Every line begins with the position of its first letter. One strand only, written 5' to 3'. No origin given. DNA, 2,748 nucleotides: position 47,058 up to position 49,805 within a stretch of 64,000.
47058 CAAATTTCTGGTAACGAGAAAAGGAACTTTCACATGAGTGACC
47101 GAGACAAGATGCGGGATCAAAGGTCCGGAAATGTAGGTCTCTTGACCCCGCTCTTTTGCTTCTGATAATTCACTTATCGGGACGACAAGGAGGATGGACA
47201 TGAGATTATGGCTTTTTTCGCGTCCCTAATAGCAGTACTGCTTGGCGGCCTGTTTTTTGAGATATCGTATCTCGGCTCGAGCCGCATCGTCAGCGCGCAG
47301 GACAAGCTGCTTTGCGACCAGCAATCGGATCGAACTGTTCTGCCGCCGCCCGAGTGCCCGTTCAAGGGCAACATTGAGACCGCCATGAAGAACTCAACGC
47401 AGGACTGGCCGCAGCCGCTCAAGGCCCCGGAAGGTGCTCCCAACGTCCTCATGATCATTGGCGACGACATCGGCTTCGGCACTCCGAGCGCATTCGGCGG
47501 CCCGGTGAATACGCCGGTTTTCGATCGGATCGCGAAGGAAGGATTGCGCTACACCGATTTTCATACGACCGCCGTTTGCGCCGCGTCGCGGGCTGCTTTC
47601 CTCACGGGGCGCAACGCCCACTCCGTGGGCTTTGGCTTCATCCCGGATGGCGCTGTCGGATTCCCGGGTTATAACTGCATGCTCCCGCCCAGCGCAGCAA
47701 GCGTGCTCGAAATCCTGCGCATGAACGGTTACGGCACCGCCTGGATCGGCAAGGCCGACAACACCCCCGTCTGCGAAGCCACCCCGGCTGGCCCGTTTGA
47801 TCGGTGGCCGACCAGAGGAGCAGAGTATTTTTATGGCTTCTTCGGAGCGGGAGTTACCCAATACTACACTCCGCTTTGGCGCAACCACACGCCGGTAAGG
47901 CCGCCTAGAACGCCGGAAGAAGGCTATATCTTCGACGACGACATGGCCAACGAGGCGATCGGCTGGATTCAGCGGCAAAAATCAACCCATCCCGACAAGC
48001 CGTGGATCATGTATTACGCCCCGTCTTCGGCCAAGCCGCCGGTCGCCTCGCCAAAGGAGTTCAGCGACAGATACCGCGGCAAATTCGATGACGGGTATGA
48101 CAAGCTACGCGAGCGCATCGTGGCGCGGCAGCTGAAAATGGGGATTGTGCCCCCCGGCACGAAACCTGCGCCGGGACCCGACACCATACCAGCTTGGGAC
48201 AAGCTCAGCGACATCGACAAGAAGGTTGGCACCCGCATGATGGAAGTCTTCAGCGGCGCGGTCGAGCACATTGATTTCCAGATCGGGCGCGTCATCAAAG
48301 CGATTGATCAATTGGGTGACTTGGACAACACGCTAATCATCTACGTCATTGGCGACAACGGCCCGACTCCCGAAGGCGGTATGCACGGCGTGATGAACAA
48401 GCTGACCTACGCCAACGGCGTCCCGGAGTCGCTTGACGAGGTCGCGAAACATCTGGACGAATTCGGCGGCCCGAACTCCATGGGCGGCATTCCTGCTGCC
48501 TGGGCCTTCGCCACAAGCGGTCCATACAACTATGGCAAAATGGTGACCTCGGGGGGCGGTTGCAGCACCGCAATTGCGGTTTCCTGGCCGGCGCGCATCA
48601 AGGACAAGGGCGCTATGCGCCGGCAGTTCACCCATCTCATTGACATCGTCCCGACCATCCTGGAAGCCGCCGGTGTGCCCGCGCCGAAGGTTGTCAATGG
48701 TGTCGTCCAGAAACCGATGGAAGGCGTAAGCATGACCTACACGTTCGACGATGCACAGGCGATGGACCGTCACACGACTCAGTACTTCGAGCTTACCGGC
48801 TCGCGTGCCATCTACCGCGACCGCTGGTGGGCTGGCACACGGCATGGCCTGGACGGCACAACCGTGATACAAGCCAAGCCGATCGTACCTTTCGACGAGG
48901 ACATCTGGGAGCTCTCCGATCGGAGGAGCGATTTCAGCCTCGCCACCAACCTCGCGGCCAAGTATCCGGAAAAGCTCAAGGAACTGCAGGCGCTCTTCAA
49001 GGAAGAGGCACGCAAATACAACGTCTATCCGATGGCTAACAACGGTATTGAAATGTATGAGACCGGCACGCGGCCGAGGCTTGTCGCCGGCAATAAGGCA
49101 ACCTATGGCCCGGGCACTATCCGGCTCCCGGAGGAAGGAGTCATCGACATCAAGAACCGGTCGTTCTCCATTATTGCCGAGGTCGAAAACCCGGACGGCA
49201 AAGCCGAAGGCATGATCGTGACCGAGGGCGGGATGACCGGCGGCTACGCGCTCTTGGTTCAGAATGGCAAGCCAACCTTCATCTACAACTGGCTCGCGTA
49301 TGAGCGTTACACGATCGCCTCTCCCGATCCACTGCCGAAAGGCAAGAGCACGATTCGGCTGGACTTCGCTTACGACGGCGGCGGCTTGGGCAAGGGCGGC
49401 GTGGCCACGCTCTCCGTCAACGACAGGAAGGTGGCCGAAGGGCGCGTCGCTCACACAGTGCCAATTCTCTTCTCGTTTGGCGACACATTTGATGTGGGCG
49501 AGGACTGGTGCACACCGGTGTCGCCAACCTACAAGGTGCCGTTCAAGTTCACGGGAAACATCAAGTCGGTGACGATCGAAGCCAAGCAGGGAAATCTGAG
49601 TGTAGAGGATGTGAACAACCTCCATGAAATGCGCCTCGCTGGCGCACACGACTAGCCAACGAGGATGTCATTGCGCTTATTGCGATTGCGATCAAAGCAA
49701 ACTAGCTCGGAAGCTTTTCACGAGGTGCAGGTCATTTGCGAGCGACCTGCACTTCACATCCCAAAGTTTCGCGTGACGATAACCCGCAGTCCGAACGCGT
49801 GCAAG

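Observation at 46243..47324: Arylsulfatase has acquired the ribosome-binding site, signal peptide and first mature residues of the neighbouring Cys-rich gene by a local duplication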

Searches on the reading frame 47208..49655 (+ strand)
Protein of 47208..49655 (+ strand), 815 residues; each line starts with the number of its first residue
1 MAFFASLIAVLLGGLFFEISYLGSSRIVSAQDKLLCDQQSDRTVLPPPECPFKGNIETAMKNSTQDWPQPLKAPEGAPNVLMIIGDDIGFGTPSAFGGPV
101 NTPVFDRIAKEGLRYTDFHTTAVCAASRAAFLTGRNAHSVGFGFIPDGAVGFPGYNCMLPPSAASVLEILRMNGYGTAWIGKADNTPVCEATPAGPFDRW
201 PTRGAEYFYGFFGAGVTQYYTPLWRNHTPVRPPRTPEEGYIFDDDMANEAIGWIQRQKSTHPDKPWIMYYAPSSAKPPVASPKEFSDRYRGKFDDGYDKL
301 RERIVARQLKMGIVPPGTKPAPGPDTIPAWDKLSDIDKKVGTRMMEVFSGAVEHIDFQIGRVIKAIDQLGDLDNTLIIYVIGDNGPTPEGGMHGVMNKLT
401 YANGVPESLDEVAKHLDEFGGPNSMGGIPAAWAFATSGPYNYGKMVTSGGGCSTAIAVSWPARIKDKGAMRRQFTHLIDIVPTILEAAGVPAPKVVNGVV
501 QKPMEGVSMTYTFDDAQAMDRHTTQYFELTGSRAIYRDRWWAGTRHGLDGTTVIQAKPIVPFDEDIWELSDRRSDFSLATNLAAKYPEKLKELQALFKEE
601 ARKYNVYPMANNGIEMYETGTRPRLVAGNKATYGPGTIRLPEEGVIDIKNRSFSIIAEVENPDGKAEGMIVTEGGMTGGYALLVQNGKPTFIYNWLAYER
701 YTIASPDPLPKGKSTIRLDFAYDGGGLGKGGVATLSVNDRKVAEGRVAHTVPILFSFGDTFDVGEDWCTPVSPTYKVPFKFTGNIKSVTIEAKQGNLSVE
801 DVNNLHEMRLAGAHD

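Call 7: search_protein_families(library=pfam, proteins=[window:47208-49655:+], max_evalue=0.01)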
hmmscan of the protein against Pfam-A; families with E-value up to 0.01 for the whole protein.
window:47208-49655:+ (815 aa): 2 families
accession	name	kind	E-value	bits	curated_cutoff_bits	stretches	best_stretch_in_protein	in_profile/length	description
PF00884.28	Sulfatase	-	6.7e-44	150.8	25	1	78-490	1-301/301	Sulfatase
PF16347.10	SGSH_C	-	4.6e-06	27.3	29.3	1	453-583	17-132/154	N-sulphoglucosamine sulphohydrolase, C-terminal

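Call 9: find_homologous_proteins(query=window:47208-49655:+)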
Query window:47208-49655:+ (815 aa): 7956 proteins with E <= 0.001 among 8000 candidates; the best 120 are listed.
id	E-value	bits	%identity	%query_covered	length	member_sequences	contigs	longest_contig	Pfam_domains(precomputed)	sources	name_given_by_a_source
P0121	0.0e+0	1708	92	95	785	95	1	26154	PF00884.29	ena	-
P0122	0.0e+0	1618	85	96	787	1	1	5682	PF00884.29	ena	-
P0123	0.0e+0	1585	84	96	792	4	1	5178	PF00884.29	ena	-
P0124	0.0e+0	1511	81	96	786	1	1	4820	PF00884.29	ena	-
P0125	0.0e+0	1442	81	93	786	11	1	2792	PF16347.11,PF00884.29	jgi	jgi:arylsulfatase A-like enzyme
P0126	0.0e+0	1361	82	85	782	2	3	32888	PF00884.29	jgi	jgi:arylsulfatase A-like enzyme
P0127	0.0e+0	1337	80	86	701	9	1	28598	PF16347.11,PF00884.29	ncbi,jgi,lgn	-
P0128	0.0e+0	1236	69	92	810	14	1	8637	PF16347.11,PF00884.29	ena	-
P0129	0.0e+0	1229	68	92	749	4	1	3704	PF16347.11,PF00884.29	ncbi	ncbi:MAG: arylsulfatase, partial [Bythopirellula sp.]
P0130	0.0e+0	1226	68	92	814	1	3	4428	PF16347.11,PF00884.29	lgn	-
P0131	0.0e+0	1223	67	94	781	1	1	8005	PF16347.11,PF00884.29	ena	-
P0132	0.0e+0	1220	66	97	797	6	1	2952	PF16347.11,PF00884.29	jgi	jgi:arylsulfatase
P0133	0.0e+0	1214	68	92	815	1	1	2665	PF16347.11,PF00884.29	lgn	-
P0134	0.0e+0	1207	68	92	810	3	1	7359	PF00884.29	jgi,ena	-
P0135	0.0e+0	1204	68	92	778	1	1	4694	PF16347.11,PF00884.29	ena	-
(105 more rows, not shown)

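Call 12: find_encoding_contigs(protein=P0121, flank=4000, max_places=3)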
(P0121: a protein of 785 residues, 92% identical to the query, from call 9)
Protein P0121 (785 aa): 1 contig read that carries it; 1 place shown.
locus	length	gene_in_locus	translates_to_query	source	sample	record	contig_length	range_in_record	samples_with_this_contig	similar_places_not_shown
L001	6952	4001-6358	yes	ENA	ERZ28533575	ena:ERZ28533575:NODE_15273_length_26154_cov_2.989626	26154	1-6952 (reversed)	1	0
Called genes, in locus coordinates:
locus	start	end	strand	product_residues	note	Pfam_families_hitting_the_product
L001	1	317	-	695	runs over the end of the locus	-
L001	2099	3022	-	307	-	PF13557:Phenol_MetA_deg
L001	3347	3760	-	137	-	-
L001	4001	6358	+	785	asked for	PF00884:Sulfatase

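Call 27: list_cluster_members(proteins=[P0121, L002:4775-7228:+, P0008])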
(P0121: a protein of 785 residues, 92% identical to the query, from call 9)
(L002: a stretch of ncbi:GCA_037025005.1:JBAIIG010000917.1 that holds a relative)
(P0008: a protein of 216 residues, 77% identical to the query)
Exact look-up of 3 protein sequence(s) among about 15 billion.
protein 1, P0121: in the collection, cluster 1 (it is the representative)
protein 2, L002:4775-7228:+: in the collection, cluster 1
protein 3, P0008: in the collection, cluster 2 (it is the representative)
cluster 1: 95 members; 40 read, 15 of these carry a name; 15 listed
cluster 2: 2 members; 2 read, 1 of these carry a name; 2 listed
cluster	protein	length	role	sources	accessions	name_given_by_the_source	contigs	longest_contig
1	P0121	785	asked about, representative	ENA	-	-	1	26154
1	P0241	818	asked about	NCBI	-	-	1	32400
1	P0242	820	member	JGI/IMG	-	arylsulfatase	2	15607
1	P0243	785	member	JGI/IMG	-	arylsulfatase A-like enzyme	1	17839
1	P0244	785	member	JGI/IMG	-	arylsulfatase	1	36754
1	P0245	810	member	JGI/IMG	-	arylsulfatase A-like enzyme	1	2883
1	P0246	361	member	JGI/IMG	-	arylsulfatase A-like enzyme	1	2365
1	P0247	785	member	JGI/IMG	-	arylsulfatase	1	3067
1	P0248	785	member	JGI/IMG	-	arylsulfatase A-like enzyme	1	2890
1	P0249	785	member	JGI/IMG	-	arylsulfatase A-like enzyme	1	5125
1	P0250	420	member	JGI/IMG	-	arylsulfatase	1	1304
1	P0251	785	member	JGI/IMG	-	arylsulfatase A-like enzyme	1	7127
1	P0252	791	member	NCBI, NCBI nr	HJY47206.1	MAG TPA: arylsulfatase, partial [Stellaceae bacterium] | arylsulfatase [Stellaceae bacterium]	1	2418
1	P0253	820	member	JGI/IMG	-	arylsulfatase A-like enzyme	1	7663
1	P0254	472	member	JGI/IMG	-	arylsulfatase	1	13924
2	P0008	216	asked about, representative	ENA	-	-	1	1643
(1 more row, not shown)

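Call 29: find_encoding_contigs(protein=P0242, flank=5000, max_places=3)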
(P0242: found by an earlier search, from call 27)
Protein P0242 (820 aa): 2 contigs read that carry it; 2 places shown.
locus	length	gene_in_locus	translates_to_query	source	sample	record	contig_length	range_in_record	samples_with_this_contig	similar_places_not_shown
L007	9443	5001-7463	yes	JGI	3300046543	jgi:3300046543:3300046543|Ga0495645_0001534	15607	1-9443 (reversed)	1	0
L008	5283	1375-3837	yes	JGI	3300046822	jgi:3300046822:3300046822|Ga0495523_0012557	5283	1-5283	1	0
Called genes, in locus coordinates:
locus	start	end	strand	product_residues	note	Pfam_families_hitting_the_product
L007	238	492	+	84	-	PF14384:BrnA_antitoxin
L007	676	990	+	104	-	-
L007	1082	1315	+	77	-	PF05973:Gp49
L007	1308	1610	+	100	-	PF13744:HTH_37, PF13560:HTH_31 (weak), PF01381:HTH_3 (weak)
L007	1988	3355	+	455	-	PF25564:DUF7933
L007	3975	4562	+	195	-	-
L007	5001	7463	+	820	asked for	PF00884:Sulfatase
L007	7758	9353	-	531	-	-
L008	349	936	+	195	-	-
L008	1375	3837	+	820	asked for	PF00884:Sulfatase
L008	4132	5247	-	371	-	PF17957:Big_7 (faint)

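Call 30: find_encoding_contigs(protein=P0253, flank=5000, max_places=3)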
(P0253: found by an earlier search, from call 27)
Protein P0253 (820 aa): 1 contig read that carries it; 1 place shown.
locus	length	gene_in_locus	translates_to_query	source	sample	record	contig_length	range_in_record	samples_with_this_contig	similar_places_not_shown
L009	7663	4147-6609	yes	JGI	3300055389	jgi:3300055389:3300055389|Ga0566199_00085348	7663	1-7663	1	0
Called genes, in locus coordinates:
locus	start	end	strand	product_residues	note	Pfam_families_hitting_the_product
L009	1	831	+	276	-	?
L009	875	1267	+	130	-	-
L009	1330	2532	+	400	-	PF02515:CoA_transf_3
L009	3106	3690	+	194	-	-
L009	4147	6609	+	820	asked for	PF00884:Sulfatase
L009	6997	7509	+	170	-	PF04972:BON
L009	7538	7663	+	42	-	?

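Call 31: find_encoding_contigs(protein=P0245, flank=5000, max_places=3)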
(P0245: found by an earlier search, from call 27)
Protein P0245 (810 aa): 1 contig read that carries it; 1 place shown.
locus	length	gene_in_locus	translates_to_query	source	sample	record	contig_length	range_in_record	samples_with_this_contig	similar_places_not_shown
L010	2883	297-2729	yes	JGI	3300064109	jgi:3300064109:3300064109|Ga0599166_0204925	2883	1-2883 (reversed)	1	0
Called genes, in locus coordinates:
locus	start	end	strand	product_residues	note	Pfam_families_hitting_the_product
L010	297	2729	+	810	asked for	PF00884:Sulfatase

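Call 44: find_encoding_contigs(protein=P0244, flank=5000, max_places=2)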
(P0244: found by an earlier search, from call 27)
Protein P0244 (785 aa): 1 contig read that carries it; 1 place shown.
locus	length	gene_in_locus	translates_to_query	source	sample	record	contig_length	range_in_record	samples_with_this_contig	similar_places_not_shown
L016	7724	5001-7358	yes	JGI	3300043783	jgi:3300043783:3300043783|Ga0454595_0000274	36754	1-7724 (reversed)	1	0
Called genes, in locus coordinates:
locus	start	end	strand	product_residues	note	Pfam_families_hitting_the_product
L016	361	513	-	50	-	-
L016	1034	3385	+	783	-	PF00884:Sulfatase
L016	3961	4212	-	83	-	-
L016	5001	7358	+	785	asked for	PF00884:Sulfatase, PF16347:SGSH_C (faint)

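Call 45: find_encoding_contigs(protein=P0243, flank=5000, max_places=2)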
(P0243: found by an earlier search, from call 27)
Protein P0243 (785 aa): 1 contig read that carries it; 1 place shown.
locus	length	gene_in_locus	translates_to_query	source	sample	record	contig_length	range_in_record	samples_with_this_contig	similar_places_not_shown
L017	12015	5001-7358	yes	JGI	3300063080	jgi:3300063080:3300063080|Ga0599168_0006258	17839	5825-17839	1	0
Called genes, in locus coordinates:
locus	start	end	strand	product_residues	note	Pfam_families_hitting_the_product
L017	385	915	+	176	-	-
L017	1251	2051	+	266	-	-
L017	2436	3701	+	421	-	PF13701:DDE_Tnp_1_4, PF01609:DDE_Tnp_1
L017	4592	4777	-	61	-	-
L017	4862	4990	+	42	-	-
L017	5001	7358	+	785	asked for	PF00884:Sulfatase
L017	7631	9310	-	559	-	PF13432:TPR_16, PF13414:TPR_11 (weak), PF00515:TPR_1 (weak), PF07719:TPR_2 (weak), PF13432:TPR_16, PF14559:TPR_19, PF00685:Sulfotransfer_1, PF13469:Sulfotransfer_3, +12 more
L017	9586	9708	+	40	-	-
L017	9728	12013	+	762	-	?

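Call 49: search_protein_families(library=ncbifam, proteins=[window:47208-49655:+], max_evalue=0.01)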
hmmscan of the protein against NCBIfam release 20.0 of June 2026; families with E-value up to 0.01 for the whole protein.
window:47208-49655:+ (815 aa): 4 families
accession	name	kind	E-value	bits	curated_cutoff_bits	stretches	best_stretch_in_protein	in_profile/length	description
NF010322.0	PRK13759.1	equivalog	1.8e-20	72.9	481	2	76-187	5-109/486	arylsulfatase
NF045661.1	HdlasePehA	equivalog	7.4e-16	57.8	900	3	457-504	344-391/506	phosphoric/sulfuric ester hydrolase PehA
TIGR03417.1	chol_sulfatase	equivalog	8.8e-10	38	433.45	1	78-141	3-69/500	choline-sulfatase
NF052527.1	Mn_arylsulf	exception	2.6e-07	29.9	850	1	247-385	184-303/479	manganese-dependent arylsulfatase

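Call 51: search_solved_structures(query=window:47208-49655:+, max_evalue=0.00001)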
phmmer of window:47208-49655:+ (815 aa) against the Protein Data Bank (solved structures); distinct sequences matched with E-value up to 0.00001: 60.
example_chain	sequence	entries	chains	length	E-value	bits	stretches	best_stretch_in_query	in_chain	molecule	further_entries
4cxk_A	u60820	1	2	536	2.1e-54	188.2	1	77-544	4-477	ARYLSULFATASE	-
5aj9_A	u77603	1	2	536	9.4e-54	186.1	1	77-544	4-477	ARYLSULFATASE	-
4cys_A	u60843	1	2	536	1e-53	186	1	77-544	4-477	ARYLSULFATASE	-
1hdh_A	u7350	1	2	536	1.4e-53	185.5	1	77-544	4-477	Arylsulfatase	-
4cxs_A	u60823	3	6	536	1.3e-52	182.4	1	77-544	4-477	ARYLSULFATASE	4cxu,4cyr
7all_AAA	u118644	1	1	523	4.2e-49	170.7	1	75-395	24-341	Arylsulfatase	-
3ed4_A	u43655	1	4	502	1.6e-21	79.4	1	71-299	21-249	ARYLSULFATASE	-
9bau_A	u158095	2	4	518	2.1e-18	69.1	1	77-145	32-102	S1_15B sulfatase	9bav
5g2v_A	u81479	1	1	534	2.8e-18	68.7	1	65-270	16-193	N-ACETYLGLUCOSAMINE-6-SULFATASE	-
8eg3_A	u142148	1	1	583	4.7e-18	68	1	76-211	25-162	Steryl-sulfatase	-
1p49_A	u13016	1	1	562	7.6e-18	67.3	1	77-211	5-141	STERYL-SULFATASE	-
6bia_A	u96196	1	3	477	6.1e-16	61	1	73-223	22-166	Sulfatase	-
7p26_AAA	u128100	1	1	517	2.6e-15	58.9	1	73-182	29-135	Putative arylsulfatase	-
1e2s_P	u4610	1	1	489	4e-15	58.3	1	78-184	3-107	Arylsulfatase A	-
1e33_P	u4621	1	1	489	4.9e-15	58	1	78-184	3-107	Arylsulfatase A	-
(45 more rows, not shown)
